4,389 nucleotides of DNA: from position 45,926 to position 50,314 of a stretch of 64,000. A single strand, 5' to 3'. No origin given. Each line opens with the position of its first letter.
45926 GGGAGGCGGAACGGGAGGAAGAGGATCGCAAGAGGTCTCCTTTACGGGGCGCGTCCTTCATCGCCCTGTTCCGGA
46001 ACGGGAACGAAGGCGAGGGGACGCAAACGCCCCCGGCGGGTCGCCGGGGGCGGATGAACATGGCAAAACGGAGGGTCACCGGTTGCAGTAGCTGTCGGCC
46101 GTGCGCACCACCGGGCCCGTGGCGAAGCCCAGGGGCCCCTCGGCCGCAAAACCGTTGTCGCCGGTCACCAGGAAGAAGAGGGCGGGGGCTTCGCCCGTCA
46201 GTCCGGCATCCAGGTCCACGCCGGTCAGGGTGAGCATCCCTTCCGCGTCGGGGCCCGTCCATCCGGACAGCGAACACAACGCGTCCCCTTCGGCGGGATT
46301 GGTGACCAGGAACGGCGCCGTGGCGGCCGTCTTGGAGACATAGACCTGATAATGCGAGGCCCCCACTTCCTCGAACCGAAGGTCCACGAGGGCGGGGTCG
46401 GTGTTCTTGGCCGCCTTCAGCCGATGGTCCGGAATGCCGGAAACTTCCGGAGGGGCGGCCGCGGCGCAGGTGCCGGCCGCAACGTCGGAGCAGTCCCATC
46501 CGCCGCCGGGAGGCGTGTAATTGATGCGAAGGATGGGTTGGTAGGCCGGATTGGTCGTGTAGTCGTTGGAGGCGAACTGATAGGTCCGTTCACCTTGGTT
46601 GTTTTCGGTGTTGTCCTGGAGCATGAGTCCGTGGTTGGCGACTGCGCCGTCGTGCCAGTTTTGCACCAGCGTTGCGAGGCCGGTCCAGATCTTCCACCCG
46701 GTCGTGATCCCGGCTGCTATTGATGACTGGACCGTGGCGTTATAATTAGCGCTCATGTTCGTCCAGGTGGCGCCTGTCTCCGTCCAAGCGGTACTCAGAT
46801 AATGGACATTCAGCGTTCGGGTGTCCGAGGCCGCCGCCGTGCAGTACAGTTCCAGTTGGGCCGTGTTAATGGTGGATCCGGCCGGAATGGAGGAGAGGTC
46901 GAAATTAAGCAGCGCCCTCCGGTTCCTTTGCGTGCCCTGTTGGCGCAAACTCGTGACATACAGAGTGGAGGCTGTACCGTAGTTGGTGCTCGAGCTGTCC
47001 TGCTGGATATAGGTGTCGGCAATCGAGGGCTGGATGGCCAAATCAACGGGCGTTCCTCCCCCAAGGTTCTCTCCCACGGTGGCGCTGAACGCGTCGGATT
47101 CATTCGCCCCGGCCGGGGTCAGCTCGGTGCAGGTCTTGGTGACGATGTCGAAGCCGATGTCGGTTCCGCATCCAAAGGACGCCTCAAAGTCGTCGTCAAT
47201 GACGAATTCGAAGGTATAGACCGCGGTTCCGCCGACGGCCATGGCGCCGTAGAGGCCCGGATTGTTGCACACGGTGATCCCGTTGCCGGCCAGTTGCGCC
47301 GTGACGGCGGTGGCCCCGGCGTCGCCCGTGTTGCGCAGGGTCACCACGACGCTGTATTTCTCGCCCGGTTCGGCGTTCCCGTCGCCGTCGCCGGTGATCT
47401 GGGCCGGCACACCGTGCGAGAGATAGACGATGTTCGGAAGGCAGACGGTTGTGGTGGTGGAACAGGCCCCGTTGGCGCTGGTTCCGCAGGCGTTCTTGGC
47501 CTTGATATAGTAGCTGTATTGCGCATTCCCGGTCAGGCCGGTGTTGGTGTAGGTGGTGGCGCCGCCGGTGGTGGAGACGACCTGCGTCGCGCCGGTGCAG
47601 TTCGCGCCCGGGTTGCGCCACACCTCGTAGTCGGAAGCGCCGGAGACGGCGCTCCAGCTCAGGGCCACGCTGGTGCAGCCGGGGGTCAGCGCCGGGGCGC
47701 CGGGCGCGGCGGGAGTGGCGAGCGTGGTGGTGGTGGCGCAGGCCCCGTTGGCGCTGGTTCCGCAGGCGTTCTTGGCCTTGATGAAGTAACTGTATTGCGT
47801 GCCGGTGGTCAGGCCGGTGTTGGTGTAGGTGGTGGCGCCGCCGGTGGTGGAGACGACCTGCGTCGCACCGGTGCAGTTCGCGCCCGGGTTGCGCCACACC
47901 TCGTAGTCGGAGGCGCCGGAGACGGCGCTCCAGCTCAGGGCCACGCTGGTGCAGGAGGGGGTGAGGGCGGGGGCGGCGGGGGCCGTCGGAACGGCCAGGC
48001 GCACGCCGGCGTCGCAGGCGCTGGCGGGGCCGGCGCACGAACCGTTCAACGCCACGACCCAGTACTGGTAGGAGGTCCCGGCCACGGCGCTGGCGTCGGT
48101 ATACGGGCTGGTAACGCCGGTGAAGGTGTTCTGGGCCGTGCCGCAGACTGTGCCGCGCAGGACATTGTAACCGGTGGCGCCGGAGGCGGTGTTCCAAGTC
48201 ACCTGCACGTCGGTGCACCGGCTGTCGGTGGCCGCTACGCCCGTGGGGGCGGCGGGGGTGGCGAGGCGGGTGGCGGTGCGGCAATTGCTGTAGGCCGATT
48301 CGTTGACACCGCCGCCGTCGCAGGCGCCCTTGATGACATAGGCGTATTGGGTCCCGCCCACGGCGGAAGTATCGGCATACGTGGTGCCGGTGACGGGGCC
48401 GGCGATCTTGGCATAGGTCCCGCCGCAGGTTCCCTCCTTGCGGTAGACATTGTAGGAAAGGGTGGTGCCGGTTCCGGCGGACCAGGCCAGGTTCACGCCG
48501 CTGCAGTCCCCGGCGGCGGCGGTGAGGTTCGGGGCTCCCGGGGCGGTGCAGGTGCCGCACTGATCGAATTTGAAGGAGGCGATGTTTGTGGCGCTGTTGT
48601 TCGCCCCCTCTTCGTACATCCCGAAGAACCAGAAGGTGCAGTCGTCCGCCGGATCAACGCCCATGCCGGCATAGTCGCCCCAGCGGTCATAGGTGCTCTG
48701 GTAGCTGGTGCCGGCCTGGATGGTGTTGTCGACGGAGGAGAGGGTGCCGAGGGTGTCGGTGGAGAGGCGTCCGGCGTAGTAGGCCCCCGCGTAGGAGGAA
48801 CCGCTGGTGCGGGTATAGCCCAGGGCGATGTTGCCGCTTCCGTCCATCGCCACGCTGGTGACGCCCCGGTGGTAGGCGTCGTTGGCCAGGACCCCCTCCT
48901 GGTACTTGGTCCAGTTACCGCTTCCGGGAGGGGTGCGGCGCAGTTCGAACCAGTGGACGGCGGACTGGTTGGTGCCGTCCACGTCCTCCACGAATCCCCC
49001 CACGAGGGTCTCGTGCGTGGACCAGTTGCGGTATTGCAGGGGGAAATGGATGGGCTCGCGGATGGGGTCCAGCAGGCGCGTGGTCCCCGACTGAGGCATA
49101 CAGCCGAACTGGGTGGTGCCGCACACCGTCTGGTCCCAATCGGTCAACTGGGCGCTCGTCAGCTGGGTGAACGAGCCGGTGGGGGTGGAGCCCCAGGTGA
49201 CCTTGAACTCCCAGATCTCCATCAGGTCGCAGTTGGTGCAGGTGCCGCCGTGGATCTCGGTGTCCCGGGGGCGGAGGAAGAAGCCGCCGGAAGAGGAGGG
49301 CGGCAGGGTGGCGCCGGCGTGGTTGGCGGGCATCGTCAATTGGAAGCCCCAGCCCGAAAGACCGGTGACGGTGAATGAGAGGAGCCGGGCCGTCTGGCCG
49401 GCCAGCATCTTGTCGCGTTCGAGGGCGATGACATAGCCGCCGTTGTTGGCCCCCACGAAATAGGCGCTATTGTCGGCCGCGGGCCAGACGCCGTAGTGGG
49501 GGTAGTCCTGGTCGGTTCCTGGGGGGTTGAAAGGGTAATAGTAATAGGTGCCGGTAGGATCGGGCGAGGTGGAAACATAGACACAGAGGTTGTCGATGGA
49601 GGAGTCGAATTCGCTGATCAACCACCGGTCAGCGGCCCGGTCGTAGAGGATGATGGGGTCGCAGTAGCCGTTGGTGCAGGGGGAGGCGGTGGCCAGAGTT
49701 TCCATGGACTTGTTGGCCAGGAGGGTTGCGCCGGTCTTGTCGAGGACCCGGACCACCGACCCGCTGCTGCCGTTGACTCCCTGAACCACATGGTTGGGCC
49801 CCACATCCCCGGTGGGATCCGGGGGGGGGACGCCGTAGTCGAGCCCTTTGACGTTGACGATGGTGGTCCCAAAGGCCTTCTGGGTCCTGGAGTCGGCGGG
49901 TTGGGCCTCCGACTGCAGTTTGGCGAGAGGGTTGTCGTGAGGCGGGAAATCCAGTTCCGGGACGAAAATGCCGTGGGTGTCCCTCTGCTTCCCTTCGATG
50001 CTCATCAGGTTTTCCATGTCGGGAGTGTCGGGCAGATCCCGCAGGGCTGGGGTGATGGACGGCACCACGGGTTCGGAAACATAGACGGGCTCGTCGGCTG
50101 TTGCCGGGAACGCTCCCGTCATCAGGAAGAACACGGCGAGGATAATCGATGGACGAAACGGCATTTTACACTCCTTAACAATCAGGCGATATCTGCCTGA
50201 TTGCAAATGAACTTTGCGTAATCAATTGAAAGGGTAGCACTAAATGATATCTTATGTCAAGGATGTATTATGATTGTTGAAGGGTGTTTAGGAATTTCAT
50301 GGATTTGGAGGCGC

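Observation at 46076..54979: Paralogous giant secreted proteins share an unassigned Cys-rich N-terminal domain and a C-terminal domain ending in a terminal cysteine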

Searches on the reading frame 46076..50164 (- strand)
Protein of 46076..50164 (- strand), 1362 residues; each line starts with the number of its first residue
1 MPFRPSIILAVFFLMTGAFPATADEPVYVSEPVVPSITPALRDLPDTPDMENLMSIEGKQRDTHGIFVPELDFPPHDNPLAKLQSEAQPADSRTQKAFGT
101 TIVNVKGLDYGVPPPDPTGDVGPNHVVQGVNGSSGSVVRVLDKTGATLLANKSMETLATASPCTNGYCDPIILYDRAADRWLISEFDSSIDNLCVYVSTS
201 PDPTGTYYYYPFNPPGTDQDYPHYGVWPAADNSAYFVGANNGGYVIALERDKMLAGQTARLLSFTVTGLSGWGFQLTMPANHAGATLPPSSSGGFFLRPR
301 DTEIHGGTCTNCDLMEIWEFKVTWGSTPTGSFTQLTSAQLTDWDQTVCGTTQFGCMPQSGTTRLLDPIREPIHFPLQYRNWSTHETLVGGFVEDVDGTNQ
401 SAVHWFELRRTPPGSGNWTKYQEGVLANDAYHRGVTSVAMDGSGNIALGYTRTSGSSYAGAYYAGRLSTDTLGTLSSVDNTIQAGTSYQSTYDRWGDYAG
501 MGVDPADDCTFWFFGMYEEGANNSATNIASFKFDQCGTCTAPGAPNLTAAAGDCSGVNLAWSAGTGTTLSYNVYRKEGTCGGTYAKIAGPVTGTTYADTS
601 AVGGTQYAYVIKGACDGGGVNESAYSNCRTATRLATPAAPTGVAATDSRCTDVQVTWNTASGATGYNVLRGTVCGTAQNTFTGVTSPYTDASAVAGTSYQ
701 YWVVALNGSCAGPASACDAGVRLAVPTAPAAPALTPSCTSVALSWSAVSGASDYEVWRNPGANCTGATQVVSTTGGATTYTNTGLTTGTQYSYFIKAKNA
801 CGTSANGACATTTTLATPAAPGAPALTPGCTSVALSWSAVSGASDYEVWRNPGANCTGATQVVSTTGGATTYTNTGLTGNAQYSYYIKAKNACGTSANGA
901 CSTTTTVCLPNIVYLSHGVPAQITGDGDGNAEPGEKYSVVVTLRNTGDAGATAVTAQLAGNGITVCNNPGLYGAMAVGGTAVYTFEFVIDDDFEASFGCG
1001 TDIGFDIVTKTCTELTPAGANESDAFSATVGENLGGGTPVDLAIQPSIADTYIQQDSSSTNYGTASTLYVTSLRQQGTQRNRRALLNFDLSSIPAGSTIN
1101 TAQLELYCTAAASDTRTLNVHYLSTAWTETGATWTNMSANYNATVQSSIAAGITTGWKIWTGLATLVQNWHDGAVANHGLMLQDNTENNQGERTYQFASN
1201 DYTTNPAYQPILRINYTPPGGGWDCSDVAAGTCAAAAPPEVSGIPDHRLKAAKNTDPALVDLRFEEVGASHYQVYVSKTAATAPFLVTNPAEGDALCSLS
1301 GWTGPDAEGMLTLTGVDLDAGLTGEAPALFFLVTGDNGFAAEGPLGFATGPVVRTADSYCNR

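Call 3: search_protein_families(library=pfam, proteins=[window:46076-50164:-], max_evalue=0.1)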
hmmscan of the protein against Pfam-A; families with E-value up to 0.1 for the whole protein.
window:46076-50164:- (1362 aa): 8 families
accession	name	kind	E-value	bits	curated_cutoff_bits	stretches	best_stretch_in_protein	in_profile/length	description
PF00041.27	fn3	-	9.9e-21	74.2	25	3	739-805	14-76/84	Fibronectin type III domain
PF24517.2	CBM96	-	1.7e-20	73.9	26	1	1047-1206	7-157/164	Carbohydrate-binding module family 96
PF21910.2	GH85_C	-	1.5e-07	32.2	27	0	740-781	18-56/95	GH85 endohexosaminidases, C-terminal domain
PF24489.1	Ig_J_second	-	2.4e-06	28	27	0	842-899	26-87/105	Tip attachment protein J second Ig-like domain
PF06848.17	Disaggr_repeat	-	0.00034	20.8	33.9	1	1054-1139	5-88/179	Disaggregatase related repeat domain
PF00688.24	TGFb_propeptide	-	0.0019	18.3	25.8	1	1076-1192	102-217/242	TGF-beta propeptide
PF07705.17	CARDB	-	0.018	15.7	22.7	1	929-990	13-72/101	CARDB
PF16383.10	DUF4992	-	0.033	14.3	29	0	613-671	26-84/183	Domain of unknown function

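Call 5: search_protein_families(library=ncbifam, proteins=[window:46076-50164:-], max_evalue=1)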
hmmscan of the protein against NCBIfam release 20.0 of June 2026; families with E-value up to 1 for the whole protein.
window:46076-50164:- (1362 aa): 4 families
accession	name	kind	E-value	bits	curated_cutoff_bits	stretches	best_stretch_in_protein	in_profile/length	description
NF033679.1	DNRLRE_dom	domain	4.2e-30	105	34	1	1049-1214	1-163/164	DNRLRE domain-containing protein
NF041611.1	exoglucan_CbhB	equivalog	3.4e-16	58.5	1950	2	725-907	705-888/997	exoglucanase CbhB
TIGR03900.1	prc_long_Delta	hypoth_equivalog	0.0018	16.3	660.95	1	921-992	676-750/973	MXAN_5808 family serine peptidase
NF047328.1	OMP_TP0733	subfamily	0.034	13.5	130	0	866-905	62-101/202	TP0733 family outer membrane beta-barrel protein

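Call 33: find_encoding_contigs(protein=window:46076-50164:-, flank=2000, max_places=3)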
Protein window:46076-50164:- (1362 aa): 5 contigs read that carry it; 2 places shown.
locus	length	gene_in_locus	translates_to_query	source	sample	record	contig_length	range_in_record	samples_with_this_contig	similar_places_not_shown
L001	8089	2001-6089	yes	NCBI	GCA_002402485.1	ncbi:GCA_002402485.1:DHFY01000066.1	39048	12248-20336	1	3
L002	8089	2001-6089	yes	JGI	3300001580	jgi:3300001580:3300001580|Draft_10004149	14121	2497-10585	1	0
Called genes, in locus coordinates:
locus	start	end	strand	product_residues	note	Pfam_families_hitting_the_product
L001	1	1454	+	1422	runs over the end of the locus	-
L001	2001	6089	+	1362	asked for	PF21910:GH85_C (faint), PF00041:fn3 (faint), PF25833:Fn3_SaeA_3rd (faint), PF24489:Ig_J_second (faint), PF24517:CBM96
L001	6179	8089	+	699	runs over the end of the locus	-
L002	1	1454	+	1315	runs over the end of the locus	?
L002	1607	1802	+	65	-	-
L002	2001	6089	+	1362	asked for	PF21910:GH85_C (faint), PF00041:fn3 (faint), PF25833:Fn3_SaeA_3rd (faint), PF24489:Ig_J_second (faint), PF24517:CBM96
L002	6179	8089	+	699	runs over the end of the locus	-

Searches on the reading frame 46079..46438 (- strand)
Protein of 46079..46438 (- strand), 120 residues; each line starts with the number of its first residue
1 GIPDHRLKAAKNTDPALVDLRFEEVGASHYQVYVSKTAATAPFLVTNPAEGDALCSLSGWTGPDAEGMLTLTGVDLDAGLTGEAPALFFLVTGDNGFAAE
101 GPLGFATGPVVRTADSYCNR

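Call 94: find_related_loci(query=A6, collection=metagenome_contigs, flank=8000)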
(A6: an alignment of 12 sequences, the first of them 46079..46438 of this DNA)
Query A6 (120 aa) in metagenome_contigs; peptide patterns used: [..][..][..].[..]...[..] (x = any residue, [..] = any of these).
102 stretches matched a pattern; 13 encode a relative of the query (tblastn E <= 1e-3); 13 distinct loci.
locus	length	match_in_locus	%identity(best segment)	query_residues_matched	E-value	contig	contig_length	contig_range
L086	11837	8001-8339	54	5-120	4e-39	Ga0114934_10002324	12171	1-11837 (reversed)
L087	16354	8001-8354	51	1-120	7e-34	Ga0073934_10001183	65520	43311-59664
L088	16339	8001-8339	49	5-120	6e-32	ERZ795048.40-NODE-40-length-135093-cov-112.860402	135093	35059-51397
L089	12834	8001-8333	53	5-119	2e-30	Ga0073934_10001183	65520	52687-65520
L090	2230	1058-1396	48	2-119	4e-28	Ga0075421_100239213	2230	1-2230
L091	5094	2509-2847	48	5-120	2e-28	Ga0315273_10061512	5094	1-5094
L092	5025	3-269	51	31-120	2e-27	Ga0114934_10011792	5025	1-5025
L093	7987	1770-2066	50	18-118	1e-25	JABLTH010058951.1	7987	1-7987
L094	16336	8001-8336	42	6-120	4e-25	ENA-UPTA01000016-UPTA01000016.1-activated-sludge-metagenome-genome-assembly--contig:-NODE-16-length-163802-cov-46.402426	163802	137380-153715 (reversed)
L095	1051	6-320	46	9-119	1e-25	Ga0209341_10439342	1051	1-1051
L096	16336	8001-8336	42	6-120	4e-25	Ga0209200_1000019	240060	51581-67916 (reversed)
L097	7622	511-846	42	6-120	5e-25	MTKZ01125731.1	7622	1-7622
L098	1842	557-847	43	23-120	5e-23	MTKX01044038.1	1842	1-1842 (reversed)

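Call 96: search_protein_families(library=pfam, proteins=[L088:243-8339:+, L087:1752-8354:+, L089:4842-8342:+, L091:181-2847:+, L094:6183-8336:+, L093:3-2072:+], max_evalue=0.0001)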
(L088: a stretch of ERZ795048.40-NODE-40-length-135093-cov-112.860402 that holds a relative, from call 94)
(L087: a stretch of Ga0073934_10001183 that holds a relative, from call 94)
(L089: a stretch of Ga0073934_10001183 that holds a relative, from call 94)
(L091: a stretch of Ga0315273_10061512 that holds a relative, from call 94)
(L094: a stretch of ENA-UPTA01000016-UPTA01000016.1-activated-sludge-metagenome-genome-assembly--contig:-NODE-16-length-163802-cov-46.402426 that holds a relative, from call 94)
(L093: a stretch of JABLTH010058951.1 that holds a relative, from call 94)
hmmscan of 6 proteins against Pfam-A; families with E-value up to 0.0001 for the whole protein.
L088:243-8339:+ (2699 aa): 4 families
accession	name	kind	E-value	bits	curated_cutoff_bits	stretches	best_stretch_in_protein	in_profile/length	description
PF00041.27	fn3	-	1.2e-48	163.6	25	0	1328-1407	2-78/84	Fibronectin type III domain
PF21910.2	GH85_C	-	5e-28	97.8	27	0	1890-1913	19-42/95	GH85 endohexosaminidases, C-terminal domain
PF24489.1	Ig_J_second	-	6.6e-09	36.2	27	0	1917-1959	49-91/105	Tip attachment protein J second Ig-like domain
PF19081.6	Ig_7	-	2.5e-05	24.9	27.3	1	2233-2307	1-81/84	Ig-like domain CHU_C associated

L087:1752-8354:+ (2201 aa): 1 family
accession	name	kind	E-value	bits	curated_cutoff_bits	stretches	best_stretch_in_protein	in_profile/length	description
PF00041.27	fn3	-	1.8e-07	31.7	25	0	735-796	12-69/84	Fibronectin type III domain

L089:4842-8342:+ (1167 aa): 1 family
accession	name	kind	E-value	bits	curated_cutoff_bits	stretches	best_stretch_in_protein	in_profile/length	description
PF05547.17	Peptidase_M6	-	1.2e-17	64.6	22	1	193-469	15-278/294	Immune inhibitor A peptidase M6, catalytic domain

L091:181-2847:+ (889 aa): 1 family
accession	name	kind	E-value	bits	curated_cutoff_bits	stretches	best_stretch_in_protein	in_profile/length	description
PF09471.16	Peptidase_M64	-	6.2e-31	108.1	26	2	411-611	5-196/302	IgA Peptidase M64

L094:6183-8336:+ (718 aa): 1 family
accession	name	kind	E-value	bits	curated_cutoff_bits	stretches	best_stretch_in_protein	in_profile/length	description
PF09471.16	Peptidase_M64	-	2.5e-24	86.4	26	1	238-417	8-165/302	IgA Peptidase M64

L093:3-2072:+ (690 aa): 1 family
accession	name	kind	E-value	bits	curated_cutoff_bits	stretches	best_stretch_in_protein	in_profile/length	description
PF09471.16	Peptidase_M64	-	6.1e-27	95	26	2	210-386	5-162/302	IgA Peptidase M64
